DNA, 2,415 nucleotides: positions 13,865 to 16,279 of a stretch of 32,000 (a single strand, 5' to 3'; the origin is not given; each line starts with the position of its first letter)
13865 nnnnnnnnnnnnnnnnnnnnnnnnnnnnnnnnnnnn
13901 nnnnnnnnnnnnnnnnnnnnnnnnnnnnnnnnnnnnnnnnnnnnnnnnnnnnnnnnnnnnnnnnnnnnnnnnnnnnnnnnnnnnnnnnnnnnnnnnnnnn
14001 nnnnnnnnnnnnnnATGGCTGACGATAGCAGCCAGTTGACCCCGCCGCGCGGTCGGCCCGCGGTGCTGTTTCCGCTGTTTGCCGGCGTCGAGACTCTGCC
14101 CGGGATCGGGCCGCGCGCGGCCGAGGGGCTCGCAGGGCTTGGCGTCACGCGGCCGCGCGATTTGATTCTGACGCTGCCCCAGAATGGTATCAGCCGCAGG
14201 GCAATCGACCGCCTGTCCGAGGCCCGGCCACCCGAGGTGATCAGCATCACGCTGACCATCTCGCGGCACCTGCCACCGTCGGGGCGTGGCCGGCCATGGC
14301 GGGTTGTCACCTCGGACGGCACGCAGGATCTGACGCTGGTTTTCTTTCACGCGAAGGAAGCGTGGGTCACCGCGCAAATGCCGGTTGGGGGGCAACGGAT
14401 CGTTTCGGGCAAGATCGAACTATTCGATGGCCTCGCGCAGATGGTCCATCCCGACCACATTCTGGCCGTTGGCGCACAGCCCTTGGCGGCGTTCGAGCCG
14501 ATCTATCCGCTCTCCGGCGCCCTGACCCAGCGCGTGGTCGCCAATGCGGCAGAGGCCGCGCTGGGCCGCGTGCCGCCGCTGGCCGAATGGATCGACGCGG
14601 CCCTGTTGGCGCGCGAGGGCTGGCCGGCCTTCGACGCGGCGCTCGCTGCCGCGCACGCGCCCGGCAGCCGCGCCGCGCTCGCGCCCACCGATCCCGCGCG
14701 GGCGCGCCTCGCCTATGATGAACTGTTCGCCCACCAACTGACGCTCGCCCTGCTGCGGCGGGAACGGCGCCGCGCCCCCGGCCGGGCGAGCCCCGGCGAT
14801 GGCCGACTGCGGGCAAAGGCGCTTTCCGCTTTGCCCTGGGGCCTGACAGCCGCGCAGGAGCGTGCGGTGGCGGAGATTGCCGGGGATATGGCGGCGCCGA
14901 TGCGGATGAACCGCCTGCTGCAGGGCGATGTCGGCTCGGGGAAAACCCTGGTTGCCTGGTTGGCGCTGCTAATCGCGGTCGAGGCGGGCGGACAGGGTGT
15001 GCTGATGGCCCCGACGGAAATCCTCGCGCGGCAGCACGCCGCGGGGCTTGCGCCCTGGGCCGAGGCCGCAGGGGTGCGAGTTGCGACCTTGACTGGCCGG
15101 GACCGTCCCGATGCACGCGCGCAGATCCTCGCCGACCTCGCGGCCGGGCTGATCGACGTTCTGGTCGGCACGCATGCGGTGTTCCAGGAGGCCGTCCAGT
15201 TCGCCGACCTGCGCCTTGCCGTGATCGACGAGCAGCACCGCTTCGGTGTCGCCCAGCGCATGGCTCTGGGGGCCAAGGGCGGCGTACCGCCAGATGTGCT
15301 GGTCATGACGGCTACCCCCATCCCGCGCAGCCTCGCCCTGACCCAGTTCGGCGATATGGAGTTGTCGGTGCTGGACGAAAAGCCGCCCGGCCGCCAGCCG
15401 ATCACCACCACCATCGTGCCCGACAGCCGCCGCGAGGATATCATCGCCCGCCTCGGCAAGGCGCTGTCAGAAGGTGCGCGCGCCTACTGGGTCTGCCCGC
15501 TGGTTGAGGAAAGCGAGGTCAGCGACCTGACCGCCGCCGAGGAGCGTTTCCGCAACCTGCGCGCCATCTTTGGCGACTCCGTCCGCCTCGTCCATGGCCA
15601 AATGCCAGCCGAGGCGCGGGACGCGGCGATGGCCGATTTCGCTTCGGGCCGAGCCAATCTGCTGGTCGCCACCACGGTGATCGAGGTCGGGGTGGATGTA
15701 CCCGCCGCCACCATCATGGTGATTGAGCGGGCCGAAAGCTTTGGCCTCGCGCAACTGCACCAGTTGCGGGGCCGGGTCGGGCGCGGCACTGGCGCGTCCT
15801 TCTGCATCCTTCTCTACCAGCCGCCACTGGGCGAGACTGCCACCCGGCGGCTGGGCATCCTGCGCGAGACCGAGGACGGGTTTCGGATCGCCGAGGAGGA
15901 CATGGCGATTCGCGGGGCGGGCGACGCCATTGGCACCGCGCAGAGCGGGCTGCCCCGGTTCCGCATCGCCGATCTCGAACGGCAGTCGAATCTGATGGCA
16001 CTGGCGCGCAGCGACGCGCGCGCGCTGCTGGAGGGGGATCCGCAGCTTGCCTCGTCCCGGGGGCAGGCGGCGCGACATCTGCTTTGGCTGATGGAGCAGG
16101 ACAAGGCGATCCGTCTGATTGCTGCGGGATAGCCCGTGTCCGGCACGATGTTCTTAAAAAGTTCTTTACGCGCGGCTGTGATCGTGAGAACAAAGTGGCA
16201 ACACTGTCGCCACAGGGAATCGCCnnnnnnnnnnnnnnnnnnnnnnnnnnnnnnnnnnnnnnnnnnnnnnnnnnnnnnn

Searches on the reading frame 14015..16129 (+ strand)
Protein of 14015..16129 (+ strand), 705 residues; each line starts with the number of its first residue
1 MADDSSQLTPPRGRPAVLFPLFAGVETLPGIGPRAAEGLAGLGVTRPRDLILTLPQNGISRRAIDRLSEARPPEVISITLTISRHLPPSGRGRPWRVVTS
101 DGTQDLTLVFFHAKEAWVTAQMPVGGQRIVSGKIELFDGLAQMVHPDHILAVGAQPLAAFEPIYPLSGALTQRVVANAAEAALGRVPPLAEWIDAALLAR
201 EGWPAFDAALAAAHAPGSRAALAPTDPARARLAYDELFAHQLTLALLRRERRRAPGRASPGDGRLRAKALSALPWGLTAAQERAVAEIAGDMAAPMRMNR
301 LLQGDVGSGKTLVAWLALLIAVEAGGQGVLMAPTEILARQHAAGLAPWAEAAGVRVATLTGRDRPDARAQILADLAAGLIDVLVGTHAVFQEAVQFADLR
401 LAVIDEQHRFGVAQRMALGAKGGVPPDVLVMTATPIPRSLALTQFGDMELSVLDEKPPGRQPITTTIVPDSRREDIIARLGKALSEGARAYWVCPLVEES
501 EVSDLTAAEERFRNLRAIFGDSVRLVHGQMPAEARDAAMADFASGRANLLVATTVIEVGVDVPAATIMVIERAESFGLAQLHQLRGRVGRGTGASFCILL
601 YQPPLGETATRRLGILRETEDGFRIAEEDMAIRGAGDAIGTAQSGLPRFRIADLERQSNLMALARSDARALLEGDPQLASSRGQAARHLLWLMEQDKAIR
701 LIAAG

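Call 7: find_related_loci(query=window:14015-16129:+, collection=genome_contigs, flank=4000)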
Query window:14015-16129:+ (705 aa) in genome_contigs; peptide patterns used: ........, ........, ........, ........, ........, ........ (x = any residue, [..] = any of these).
600 stretches matched a pattern (row limit reached: there are more); 572 encode a relative of the query (tblastn E <= 1e-3); the best 80 are kept; 80 distinct loci.
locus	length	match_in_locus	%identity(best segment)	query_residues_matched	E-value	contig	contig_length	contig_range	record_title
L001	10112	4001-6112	71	1-705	0e+0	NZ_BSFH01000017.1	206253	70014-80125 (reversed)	Paracoccus kondratievae strain VKM B-2222 soapdenovo_K_83_17, whole genome shotgun sequence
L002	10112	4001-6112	71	1-705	0e+0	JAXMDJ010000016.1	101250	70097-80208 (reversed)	MAG: Paracoccus sp. (in: a-proteobacteria) isolate STL-PRO33 C2.209.fa-16, whole genome shotgun sequence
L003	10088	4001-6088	73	10-705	0e+0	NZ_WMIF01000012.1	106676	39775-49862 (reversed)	Paracoccus limosus strain JCM 17370 Scaffold12, whole genome shotgun sequence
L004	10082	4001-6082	72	13-705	0e+0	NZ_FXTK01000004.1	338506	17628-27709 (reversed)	Paracoccus laeviglucosivorans strain DSM 100094, whole genome shotgun sequence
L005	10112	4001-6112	72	1-705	0e+0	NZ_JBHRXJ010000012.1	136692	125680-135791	Paracoccus mangrovi strain KCTC 42899 spades_K_25_97_12, whole genome shotgun sequence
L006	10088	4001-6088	73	11-705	0e+0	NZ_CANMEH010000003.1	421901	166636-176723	Uncultured Paracoccus sp. isolate 3-485-3Z.fasta NODE_3, whole genome shotgun sequence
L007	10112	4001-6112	69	2-705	0e+0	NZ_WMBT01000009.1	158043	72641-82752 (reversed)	Paracoccus lichenicola strain YIM 132242 Scaffold9_1, whole genome shotgun sequence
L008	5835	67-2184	71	1-705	0e+0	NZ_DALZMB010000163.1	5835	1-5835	MAG: Paracoccus sp. (in: a-proteobacteria) isolate CTOTU47519 NODE_787_length_5835_cov_5.504671, whole genome shotgun se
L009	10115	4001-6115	69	1-705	0e+0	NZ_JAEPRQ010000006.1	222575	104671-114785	Paracoccus caeni strain MJ17 NODE_6_length_222575_cov_51.469526, whole genome shotgun sequence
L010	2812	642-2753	72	1-705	0e+0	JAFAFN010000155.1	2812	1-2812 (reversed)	MAG: Actinomycetes bacterium isolate OH_SBlB_175 k127_1377670, whole genome shotgun sequence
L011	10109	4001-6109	70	2-705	0e+0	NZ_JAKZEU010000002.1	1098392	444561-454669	Paracoccus albicereus strain TK19116 scaffold2, whole genome shotgun sequence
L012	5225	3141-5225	69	8-702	0e+0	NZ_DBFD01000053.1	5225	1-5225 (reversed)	MAG: Paracoccus sp. UBA889 UBA889_contig_13333, whole genome shotgun sequence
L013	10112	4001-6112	71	1-705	0e+0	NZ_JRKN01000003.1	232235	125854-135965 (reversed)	Paracoccus halophilus strain JCM 14014 Contig_3, whole genome shotgun sequence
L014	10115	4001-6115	68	1-705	0e+0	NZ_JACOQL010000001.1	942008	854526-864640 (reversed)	Paracoccus amoyensis strain 11-3 NODE_1_length_942036_cov_56.100461, whole genome shotgun sequence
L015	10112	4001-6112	72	1-705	0e+0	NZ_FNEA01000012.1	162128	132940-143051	Paracoccus denitrificans strain DSM 413, whole genome shotgun sequence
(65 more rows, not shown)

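Call 37: list_cluster_members(proteins=[window:16225-16317:+, window:14015-16129:+])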
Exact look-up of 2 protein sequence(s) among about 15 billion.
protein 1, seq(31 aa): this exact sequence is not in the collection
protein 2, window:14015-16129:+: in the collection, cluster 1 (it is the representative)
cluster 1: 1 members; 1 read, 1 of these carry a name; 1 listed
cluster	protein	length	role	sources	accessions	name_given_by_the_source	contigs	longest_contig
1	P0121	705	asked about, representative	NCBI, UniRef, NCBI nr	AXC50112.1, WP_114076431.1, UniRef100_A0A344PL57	ATP-dependent DNA helicase RecG [Paracoccus suum] | ATP-dependent DNA helicase RecG n=1 Tax=Paracoccus suum TaxID=2259340 ...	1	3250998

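Call 44: search_protein_families(library=pfam, proteins=[window:14015-16129:+], max_evalue=0.00001)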
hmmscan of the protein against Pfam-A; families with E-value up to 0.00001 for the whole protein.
window:14015-16129:+ (705 aa): 3 families
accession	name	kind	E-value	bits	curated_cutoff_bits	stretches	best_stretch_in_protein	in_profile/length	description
PF00270.35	DEAD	-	2e-21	76.9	26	1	279-439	2-163/167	DEAD/DEAH box helicase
PF00271.37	Helicase_C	-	2.6e-21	76.4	23.5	1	483-590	9-108/110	Helicase conserved C-terminal domain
PF19833.4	RecG_dom3_C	-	8.9e-13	48.5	26.8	1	619-682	1-65/87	ATP-dependent DNA helicase RecG, domain 3, C-terminal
